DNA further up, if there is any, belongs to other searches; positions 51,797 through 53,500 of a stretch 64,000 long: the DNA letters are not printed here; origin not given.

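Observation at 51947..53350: Uncharacterised KpsS-like protein next to pseI: candidate for a new pseudaminyltransferase family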

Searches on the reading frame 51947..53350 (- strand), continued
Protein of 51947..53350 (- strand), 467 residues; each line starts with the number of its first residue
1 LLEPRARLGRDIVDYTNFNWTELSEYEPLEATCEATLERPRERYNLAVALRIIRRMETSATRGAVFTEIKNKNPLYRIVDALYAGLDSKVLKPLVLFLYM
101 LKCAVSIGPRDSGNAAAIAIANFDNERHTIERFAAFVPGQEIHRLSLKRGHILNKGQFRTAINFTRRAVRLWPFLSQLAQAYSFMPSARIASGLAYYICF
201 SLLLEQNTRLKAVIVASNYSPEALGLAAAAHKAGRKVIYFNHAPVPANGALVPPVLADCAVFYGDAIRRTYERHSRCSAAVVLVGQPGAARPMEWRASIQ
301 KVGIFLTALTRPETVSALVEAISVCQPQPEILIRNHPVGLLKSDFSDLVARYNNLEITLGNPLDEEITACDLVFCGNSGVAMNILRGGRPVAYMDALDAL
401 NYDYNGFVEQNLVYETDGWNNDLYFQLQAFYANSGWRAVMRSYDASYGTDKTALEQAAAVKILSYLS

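Call 49: search_protein_families(library=ncbifam, proteins=[L021:7405-8415:-, L021:6248-7408:-, L021:5559-6365:-, L021:4057-5694:-, L021:1551-2933:-, L038:7348-8343:-, L038:6193-7344:-, L038:5134-6210:+, L038:4317-5069:-, L038:10001-11818:+], max_evalue=0.00001)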
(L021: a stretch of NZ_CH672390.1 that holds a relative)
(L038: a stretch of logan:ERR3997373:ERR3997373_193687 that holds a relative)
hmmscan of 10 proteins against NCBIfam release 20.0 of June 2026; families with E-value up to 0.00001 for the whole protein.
L021:7405-8415:- (336 aa): 18 families
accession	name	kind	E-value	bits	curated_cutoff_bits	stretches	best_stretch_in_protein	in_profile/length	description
TIGR03589.1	PseB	equivalog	3.5e-156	519.1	407.75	1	1-325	1-323/324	UDP-N-acetylglucosamine 4,6-dehydratase (inverting)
TIGR04130.1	FnlA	equivalog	1.4e-72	244.4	730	1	1-326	1-325/337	UDP-N-acetylglucosamine 4,6-dehydratase/5-epimerase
TIGR04180.1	EDH_00030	hypoth_equivalog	1.2e-19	70.5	475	1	7-131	1-123/297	NAD-dependent 4,6-dehydratase LegB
TIGR01179.1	galE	equivalog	1.3e-16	60.4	262.3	1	7-176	2-180/332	UDP-glucose 4-epimerase GalE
TIGR01181.1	dTDP_gluc_dehyt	equivalog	2.4e-13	49.9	365.1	1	7-132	2-128/321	dTDP-glucose 4,6-dehydratase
TIGR02622.1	CDP_4_6_dhtase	equivalog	9.6e-13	48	278.45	1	3-132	3-132/352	CDP-glucose 4,6-dehydratase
TIGR03466.1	HpnA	hypoth_equivalog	1.4e-12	47.2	367.65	1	6-130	2-114/327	hopanoid-associated sugar epimerase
NF041293.1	G6PDh_Azf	equivalog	1.5e-11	44.2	400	1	4-133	2-119/252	NAD-dependent glucose-6-phosphate dehydrogenase Azf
NF042422.1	oxyalk_red_OleD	equivalog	7.5e-11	42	580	1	7-130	3-111/329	2-alkyl-3-oxoalkanoate reductase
NF052578.1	StrlDmthSdmBMthl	equivalog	2.4e-10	40.7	600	1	7-141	3-124/328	sterol demethylase protein SdmB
TIGR01214.1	rmlD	equivalog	5.5e-10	38.8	224.05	1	7-145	2-130/285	dTDP-4-dehydrorhamnose reductase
NF042423.1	oxyalk_red_Shew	equivalog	1.1e-08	34.6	580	1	5-130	9-119/331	2-alkyl-3-oxoalkanoate reductase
TIGR02197.1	heptose_epim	equivalog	5.2e-08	32.4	274.6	1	7-176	1-174/316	ADP-glyceromanno-heptose 6-epimerase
TIGR01746.1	Thioester-redct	subfamily_domain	2.6e-07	30.2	213.35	0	7-149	2-155/371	thioester reductase domain-containing protein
NF007956.0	PRK10675.1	subfamily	3.1e-07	29.9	394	1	7-129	3-124/338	UDP-glucose 4-epimerase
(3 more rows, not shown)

L021:6248-7408:- (386 aa): 8 families
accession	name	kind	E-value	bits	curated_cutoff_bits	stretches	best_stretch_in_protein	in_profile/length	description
TIGR03588.1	PseC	equivalog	7.2e-166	551.8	423.5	1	5-383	1-379/380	UDP-4-amino-4,6-dideoxy-N-acetyl-beta-L-altrosamine transaminase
NF008658.2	PRK11658.1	equivalog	1.8e-83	280.3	631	1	2-382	1-375/379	UDP-4-amino-4-deoxy-L-arabinose aminotransferase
TIGR04181.1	NHT_00031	hypoth_equivalog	8.2e-74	248.6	420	1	13-363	8-357/359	LegC family aminotransferase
NF008687.0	PRK11706.1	equivalog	7.6e-56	189.5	375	1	6-384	2-374/375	dTDP-4-amino-4,6-dideoxygalactose transaminase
TIGR02379.1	ECA_wecE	subfamily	5.6e-44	150.4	434.85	1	6-384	2-375/376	dTDP-4-amino-4,6-dideoxy-D-glucose transaminase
TIGR04427.1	PLP_DesI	equivalog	9.4e-42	143.5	650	1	24-381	41-380/390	dTDP-4-dehydro-6-deoxyglucose aminotransferase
NF011936.0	PRK15407.1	equivalog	1e-39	136.5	423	2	4-219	35-250/440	lipopolysaccharide biosynthesis protein RfbH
TIGR01325.1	O_suc_HS_sulf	equivalog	9e-06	24.5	510.05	0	32-105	52-128/380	O-succinylhomoserine sulfhydrylase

L021:5559-6365:- (268 aa): 6 families
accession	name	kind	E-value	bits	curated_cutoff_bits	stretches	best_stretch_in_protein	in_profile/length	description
TIGR03584.1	PseF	equivalog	1.2e-82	276.8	205.7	1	41-262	1-221/222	pseudaminic acid cytidylyltransferase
NF003952.0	PRK05450.1-5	subfamily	3.2e-15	56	193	1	41-102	4-65/250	3-deoxy-manno-octulosonate cytidylyltransferase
NF009905.0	PRK13368.1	subfamily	6.1e-14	51.9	255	1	41-102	4-65/243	3-deoxy-manno-octulosonate cytidylyltransferase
NF003950.0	PRK05450.1-3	subfamily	1.9e-12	47.1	234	1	41-102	4-65/248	3-deoxy-manno-octulosonate cytidylyltransferase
NF003948.0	PRK05450.1-1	equivalog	1.1e-10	41.1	281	1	41-107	7-72/248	3-deoxy-manno-octulosonate cytidylyltransferase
TIGR00466.1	kdsB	equivalog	2.9e-09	36.7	155.2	1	42-103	5-65/241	3-deoxy-manno-octulosonate cytidylyltransferase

L021:4057-5694:- (545 aa): 2 families
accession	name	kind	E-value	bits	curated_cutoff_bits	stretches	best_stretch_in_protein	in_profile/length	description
TIGR03590.1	PseG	equivalog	4.1e-70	236.6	153.55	1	49-342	2-276/280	UDP-2,4-diacetamido-2,4,6-trideoxy-beta-L-altropyranose hydrolase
TIGR03585.1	PseH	equivalog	3.1e-09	37.1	93.1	1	411-537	7-138/156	UDP-4-amino-4,6-dideoxy-N-acetyl-beta-L-altrosamine N-acetyltransferase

L021:1551-2933:- (460 aa): 2 families
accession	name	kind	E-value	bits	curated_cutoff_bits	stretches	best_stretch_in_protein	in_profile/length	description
TIGR03586.1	PseI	equivalog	1.5e-147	491.1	340.25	1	127-454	2-327/327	pseudaminic acid synthase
TIGR03569.1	NeuB_NnaB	equivalog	1.1e-83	281.1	399.65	1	128-452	2-327/329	N-acetylneuraminate synthase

L038:7348-8343:- (331 aa): 16 families
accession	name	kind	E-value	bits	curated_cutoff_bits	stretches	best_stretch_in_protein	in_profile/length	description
TIGR03589.1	PseB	equivalog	2e-140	467.3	407.75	1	1-326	1-323/324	UDP-N-acetylglucosamine 4,6-dehydratase (inverting)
TIGR04130.1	FnlA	equivalog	8e-70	235.4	730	1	1-323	1-321/337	UDP-N-acetylglucosamine 4,6-dehydratase/5-epimerase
TIGR04180.1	EDH_00030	hypoth_equivalog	1.5e-17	63.6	475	1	7-199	1-209/297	NAD-dependent 4,6-dehydratase LegB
TIGR01181.1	dTDP_gluc_dehyt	equivalog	1.9e-15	56.8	365.1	1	7-225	2-241/321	dTDP-glucose 4,6-dehydratase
TIGR03466.1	HpnA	hypoth_equivalog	1e-14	54.2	367.65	1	7-125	3-113/327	hopanoid-associated sugar epimerase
TIGR01179.1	galE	equivalog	1.2e-13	50.6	262.3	1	7-169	2-177/332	UDP-glucose 4-epimerase GalE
NF041293.1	G6PDh_Azf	equivalog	1.1e-10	41.4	400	1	5-129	3-119/252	NAD-dependent glucose-6-phosphate dehydrogenase Azf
NF052578.1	StrlDmthSdmBMthl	equivalog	3.8e-10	40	600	1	7-139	3-126/328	sterol demethylase protein SdmB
TIGR01214.1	rmlD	equivalog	2e-09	36.9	224.05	1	7-150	2-139/285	dTDP-4-dehydrorhamnose reductase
NF042422.1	oxyalk_red_OleD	equivalog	2.1e-09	37.2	580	1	6-126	2-111/329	2-alkyl-3-oxoalkanoate reductase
TIGR02622.1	CDP_4_6_dhtase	equivalog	2.9e-09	36.5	278.45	1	1-128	1-132/352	CDP-glucose 4,6-dehydratase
TIGR02197.1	heptose_epim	equivalog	3e-08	33.2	274.6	1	7-168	1-170/316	ADP-glyceromanno-heptose 6-epimerase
NF007956.0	PRK10675.1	subfamily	5.8e-08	32.2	394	1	6-124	2-123/338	UDP-glucose 4-epimerase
NF042423.1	oxyalk_red_Shew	equivalog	2e-07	30.4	580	1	5-126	9-119/331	2-alkyl-3-oxoalkanoate reductase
NF007490.0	PRK10084.1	subfamily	3.7e-07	29.5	649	1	6-112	2-111/361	dTDP-glucose 4,6-dehydratase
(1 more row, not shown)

L038:6193-7344:- (383 aa): 7 families
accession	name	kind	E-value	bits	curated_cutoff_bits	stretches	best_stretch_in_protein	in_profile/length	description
TIGR03588.1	PseC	equivalog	1.2e-147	491.8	423.5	1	1-380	1-378/380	UDP-4-amino-4,6-dideoxy-N-acetyl-beta-L-altrosamine transaminase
TIGR04181.1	NHT_00031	hypoth_equivalog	1.9e-67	227.7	420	1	7-361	6-357/359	LegC family aminotransferase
NF008658.2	PRK11658.1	equivalog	4.8e-66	222.9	631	1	2-381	5-376/379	UDP-4-amino-4-deoxy-L-arabinose aminotransferase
NF008687.0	PRK11706.1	equivalog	7.2e-60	202.7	375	1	1-381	1-373/375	dTDP-4-amino-4,6-dideoxygalactose transaminase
TIGR02379.1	ECA_wecE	subfamily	8.1e-50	169.6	434.85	1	1-382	1-375/376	dTDP-4-amino-4,6-dideoxy-D-glucose transaminase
NF011936.0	PRK15407.1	equivalog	1.4e-41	142.6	423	1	2-379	37-433/440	lipopolysaccharide biosynthesis protein RfbH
TIGR04427.1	PLP_DesI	equivalog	4.4e-37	128.1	650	1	25-368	47-369/390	dTDP-4-dehydro-6-deoxyglucose aminotransferase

L038:5134-6210:+ (358 aa): 2 families
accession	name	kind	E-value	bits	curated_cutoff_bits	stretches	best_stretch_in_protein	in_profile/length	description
TIGR03586.1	PseI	equivalog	2.7e-137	457.4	340.25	1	24-350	2-327/327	pseudaminic acid synthase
TIGR03569.1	NeuB_NnaB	equivalog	2.5e-83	279.9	399.65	1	24-349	1-328/329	N-acetylneuraminate synthase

L038:4317-5069:- (250 aa): 5 families
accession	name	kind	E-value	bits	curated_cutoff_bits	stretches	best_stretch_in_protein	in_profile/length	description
NF009905.0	PRK13368.1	subfamily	3.3e-17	62.6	255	1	7-128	5-124/243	3-deoxy-manno-octulosonate cytidylyltransferase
NF003952.0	PRK05450.1-5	subfamily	2.5e-16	59.6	193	1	7-121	5-119/250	3-deoxy-manno-octulosonate cytidylyltransferase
NF003950.0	PRK05450.1-3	subfamily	1.7e-12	47.2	234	1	7-161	5-161/248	3-deoxy-manno-octulosonate cytidylyltransferase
TIGR00466.1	kdsB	equivalog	5.7e-12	45.5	155.2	1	7-120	5-119/241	3-deoxy-manno-octulosonate cytidylyltransferase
NF003948.0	PRK05450.1-1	equivalog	7.7e-11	41.7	281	1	5-116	6-118/248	3-deoxy-manno-octulosonate cytidylyltransferase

L038:10001-11818:+ (605 aa): 1 family
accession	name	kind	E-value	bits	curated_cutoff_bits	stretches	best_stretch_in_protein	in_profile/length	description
TIGR03585.1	PseH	equivalog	3.1e-10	40.3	93.1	1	451-577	10-137/156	UDP-4-amino-4,6-dideoxy-N-acetyl-beta-L-altrosamine N-acetyltransferase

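Call 50: search_protein_families(library=ncbifam, proteins=[L038:116-1147:-, L038:2526-3656:-, L038:8361-9917:-, L038:3685-4320:-, L039:4412-5713:+, P0122, P0184], max_evalue=0.01)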
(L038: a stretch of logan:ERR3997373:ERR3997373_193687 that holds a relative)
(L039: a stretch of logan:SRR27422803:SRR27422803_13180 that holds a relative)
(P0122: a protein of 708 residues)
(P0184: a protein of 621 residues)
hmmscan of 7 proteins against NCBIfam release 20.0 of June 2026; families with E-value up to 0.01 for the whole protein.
L038:116-1147:- (343 aa): 1 family
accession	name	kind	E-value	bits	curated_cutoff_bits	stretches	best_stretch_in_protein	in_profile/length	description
TIGR03590.1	PseG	equivalog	6.1e-42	144.1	153.55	1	5-278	3-279/280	UDP-2,4-diacetamido-2,4,6-trideoxy-beta-L-altropyranose hydrolase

L038:2526-3656:- (376 aa): 1 family
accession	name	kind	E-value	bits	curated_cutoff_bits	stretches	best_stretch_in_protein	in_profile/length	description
TIGR03573.1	WbuX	subfamily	8.9e-88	295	203.2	1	1-341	9-343/344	N-acetyl sugar amidotransferase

L038:8361-9917:- (518 aa): 0 families

L038:3685-4320:- (211 aa): 2 families
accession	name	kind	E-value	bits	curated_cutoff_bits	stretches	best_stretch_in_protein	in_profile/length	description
TIGR03587.1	Pse_Me-ase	hypoth_equivalog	4.9e-78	261.9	112.05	1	10-209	4-203/204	pseudaminic acid biosynthesis-associated methylase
NF008992.0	PRK12335.1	equivalog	0.0053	15.9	303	0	46-138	117-213/289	SAM-dependent methyltransferase TehB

L039:4412-5713:+ (433 aa): 1 family
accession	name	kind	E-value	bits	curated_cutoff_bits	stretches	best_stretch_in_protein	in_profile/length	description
NF041503.1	WZX_like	subfamily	0.00038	19.6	300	0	29-75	6-51/429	O-unit flippase-like protein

P0122 (708 aa): 5 families
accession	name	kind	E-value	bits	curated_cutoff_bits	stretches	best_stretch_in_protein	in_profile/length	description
NF041255.1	mycofact_MftM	equivalog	8.7e-11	41.7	200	1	504-681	96-266/289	mycofactocin oligosaccharide methyltransferase MftM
NF001240.0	PRK00216.1-1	equivalog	1.8e-05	23.9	378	1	544-644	62-162/251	bifunctional demethylmenaquinone methyltransferase/2-methoxy-6-polyprenyl-1,4-benzoquinol methylase UbiE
NF045667.1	MTase_DVU1556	equivalog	0.00084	18.8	155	1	543-621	20-91/213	DVU_1556 family methyltransferase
TIGR02081.1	metW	equivalog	0.0014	18.2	189.5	1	543-649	11-109/194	methionine biosynthesis protein MetW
NF008823.0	PRK11873.1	subfamily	0.0047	16.4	263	1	542-643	74-174/272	arsenite methyltransferase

P0184 (621 aa): 2 families
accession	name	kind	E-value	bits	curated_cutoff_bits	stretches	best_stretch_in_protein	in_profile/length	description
TIGR03585.1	PseH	equivalog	2e-11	44.2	93.1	1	475-601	10-137/156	UDP-4-amino-4,6-dideoxy-N-acetyl-beta-L-altrosamine N-acetyltransferase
TIGR04396.2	surf_polysacc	subfamily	0.00049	19.4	125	1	280-346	207-272/427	surface carbohydrate biosynthesis protein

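Call 52: search_protein_families(library=ncbifam, alignment_id=A2, max_evalue=1)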
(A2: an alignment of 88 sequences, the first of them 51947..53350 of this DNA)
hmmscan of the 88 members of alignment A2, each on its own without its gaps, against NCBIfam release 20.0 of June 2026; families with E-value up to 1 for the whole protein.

A. member 1, window:51947-53350:- (467 aa): 0 families

B. families by the number of members that match (of 88 scanned): 52 families (the first 25 are shown)
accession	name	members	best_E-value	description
TIGR04396.2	surf_polysacc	28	2.7e-07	surface carbohydrate biosynthesis protein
NF046086.1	BFO_1060_trans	12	0.00042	BFO_1060 family glycosyltransferase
TIGR04326.1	O_ant_LIC13510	7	1.2e-05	TIGR04326 family surface carbohydrate biosynthesis protein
TIGR00236.1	wecB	2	0.015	non-hydrolyzing UDP-N-acetylglucosamine 2-epimerase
TIGR00274.1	TIGR00274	2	0.058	N-acetylmuramic acid 6-phosphate etherase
TIGR03585.1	PseH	1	2e-11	UDP-4-amino-4,6-dideoxy-N-acetyl-beta-L-altrosamine N-acetyltransferase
NF041255.1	mycofact_MftM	1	8.7e-11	mycofactocin oligosaccharide methyltransferase MftM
NF001240.0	PRK00216.1-1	1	1.8e-05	bifunctional demethylmenaquinone methyltransferase/2-methoxy-6-polyprenyl-1,4-benzoquinol methylase UbiE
NF045667.1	MTase_DVU1556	1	0.00084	DVU_1556 family methyltransferase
TIGR02081.1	metW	1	0.0014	methionine biosynthesis protein MetW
TIGR00640.1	acid_CoA_mut_C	1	0.003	methylmalonyl-CoA mutase C-terminal domain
NF001095.0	PRK00124.1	1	0.0042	YaiI/YqxD family protein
NF008823.0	PRK11873.1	1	0.0047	arsenite methyltransferase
NF001242.0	PRK00216.1-3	1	0.01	bifunctional demethylmenaquinone methyltransferase/2-methoxy-6-polyprenyl-1,4-benzoquinol methylase UbiE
NF000949.0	PRK00095.1-2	1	0.014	DNA mismatch repair endonuclease MutL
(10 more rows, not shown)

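Call 59: search_protein_families(library=ncbifam, proteins=[P0209, P0218, P0221, P0238, P0247, P0250, P0261, P0263, P0269, P0270], max_evalue=1)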
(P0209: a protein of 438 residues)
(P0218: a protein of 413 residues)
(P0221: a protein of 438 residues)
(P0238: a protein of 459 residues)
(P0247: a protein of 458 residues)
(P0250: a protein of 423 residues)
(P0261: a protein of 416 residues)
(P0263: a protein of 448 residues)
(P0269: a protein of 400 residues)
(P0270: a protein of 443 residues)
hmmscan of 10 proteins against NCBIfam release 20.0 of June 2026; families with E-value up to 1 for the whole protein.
P0209 (438 aa): 3 families
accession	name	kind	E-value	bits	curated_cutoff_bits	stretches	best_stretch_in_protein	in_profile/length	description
TIGR04396.2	surf_polysacc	subfamily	0.055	12.6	125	1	303-364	224-283/427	surface carbohydrate biosynthesis protein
NF046086.1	BFO_1060_trans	domain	0.091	11.9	200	1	285-369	203-289/365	BFO_1060 family glycosyltransferase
TIGR01127.1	ilvA_1Cterm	equivalog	0.13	11.2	378.75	1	173-217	36-79/380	threonine ammonia-lyase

P0218 (413 aa): 1 family
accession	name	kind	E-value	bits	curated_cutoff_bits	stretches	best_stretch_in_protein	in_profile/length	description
TIGR04396.2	surf_polysacc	subfamily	0.0012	18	125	1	275-389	214-323/427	surface carbohydrate biosynthesis protein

P0221 (438 aa): 1 family
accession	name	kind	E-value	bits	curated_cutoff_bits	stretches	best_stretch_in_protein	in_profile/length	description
NF008761.0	PRK11797.1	equivalog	0.056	13.7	93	1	306-354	17-65/139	D-ribose pyranase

P0238 (459 aa): 0 families

P0247 (458 aa): 0 families

P0250 (423 aa): 1 family
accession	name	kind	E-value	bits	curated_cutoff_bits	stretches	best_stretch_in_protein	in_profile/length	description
TIGR04396.2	surf_polysacc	subfamily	1.1e-05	24.7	125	1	271-360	209-301/427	surface carbohydrate biosynthesis protein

P0261 (416 aa): 3 families
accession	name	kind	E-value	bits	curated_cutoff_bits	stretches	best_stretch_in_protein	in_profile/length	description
TIGR04326.1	O_ant_LIC13510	subfamily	1.2e-05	23.9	250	1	267-370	465-568/602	TIGR04326 family surface carbohydrate biosynthesis protein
NF046086.1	BFO_1060_trans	domain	0.0014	17.8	200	1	266-346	206-291/365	BFO_1060 family glycosyltransferase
TIGR03590.1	PseG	equivalog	0.044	13.4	153.55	1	266-343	189-266/280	UDP-2,4-diacetamido-2,4,6-trideoxy-beta-L-altropyranose hydrolase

P0263 (448 aa): 0 families

P0269 (400 aa): 2 families
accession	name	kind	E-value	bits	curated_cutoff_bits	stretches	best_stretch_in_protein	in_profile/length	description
NF008315.0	PRK11103.1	subfamily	0.052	12.8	365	1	217-261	12-54/283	PTS mannose transporter subunit IID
TIGR00274.1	TIGR00274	equivalog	0.058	12.5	302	1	148-187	119-158/291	N-acetylmuramic acid 6-phosphate etherase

P0270 (443 aa): 0 families
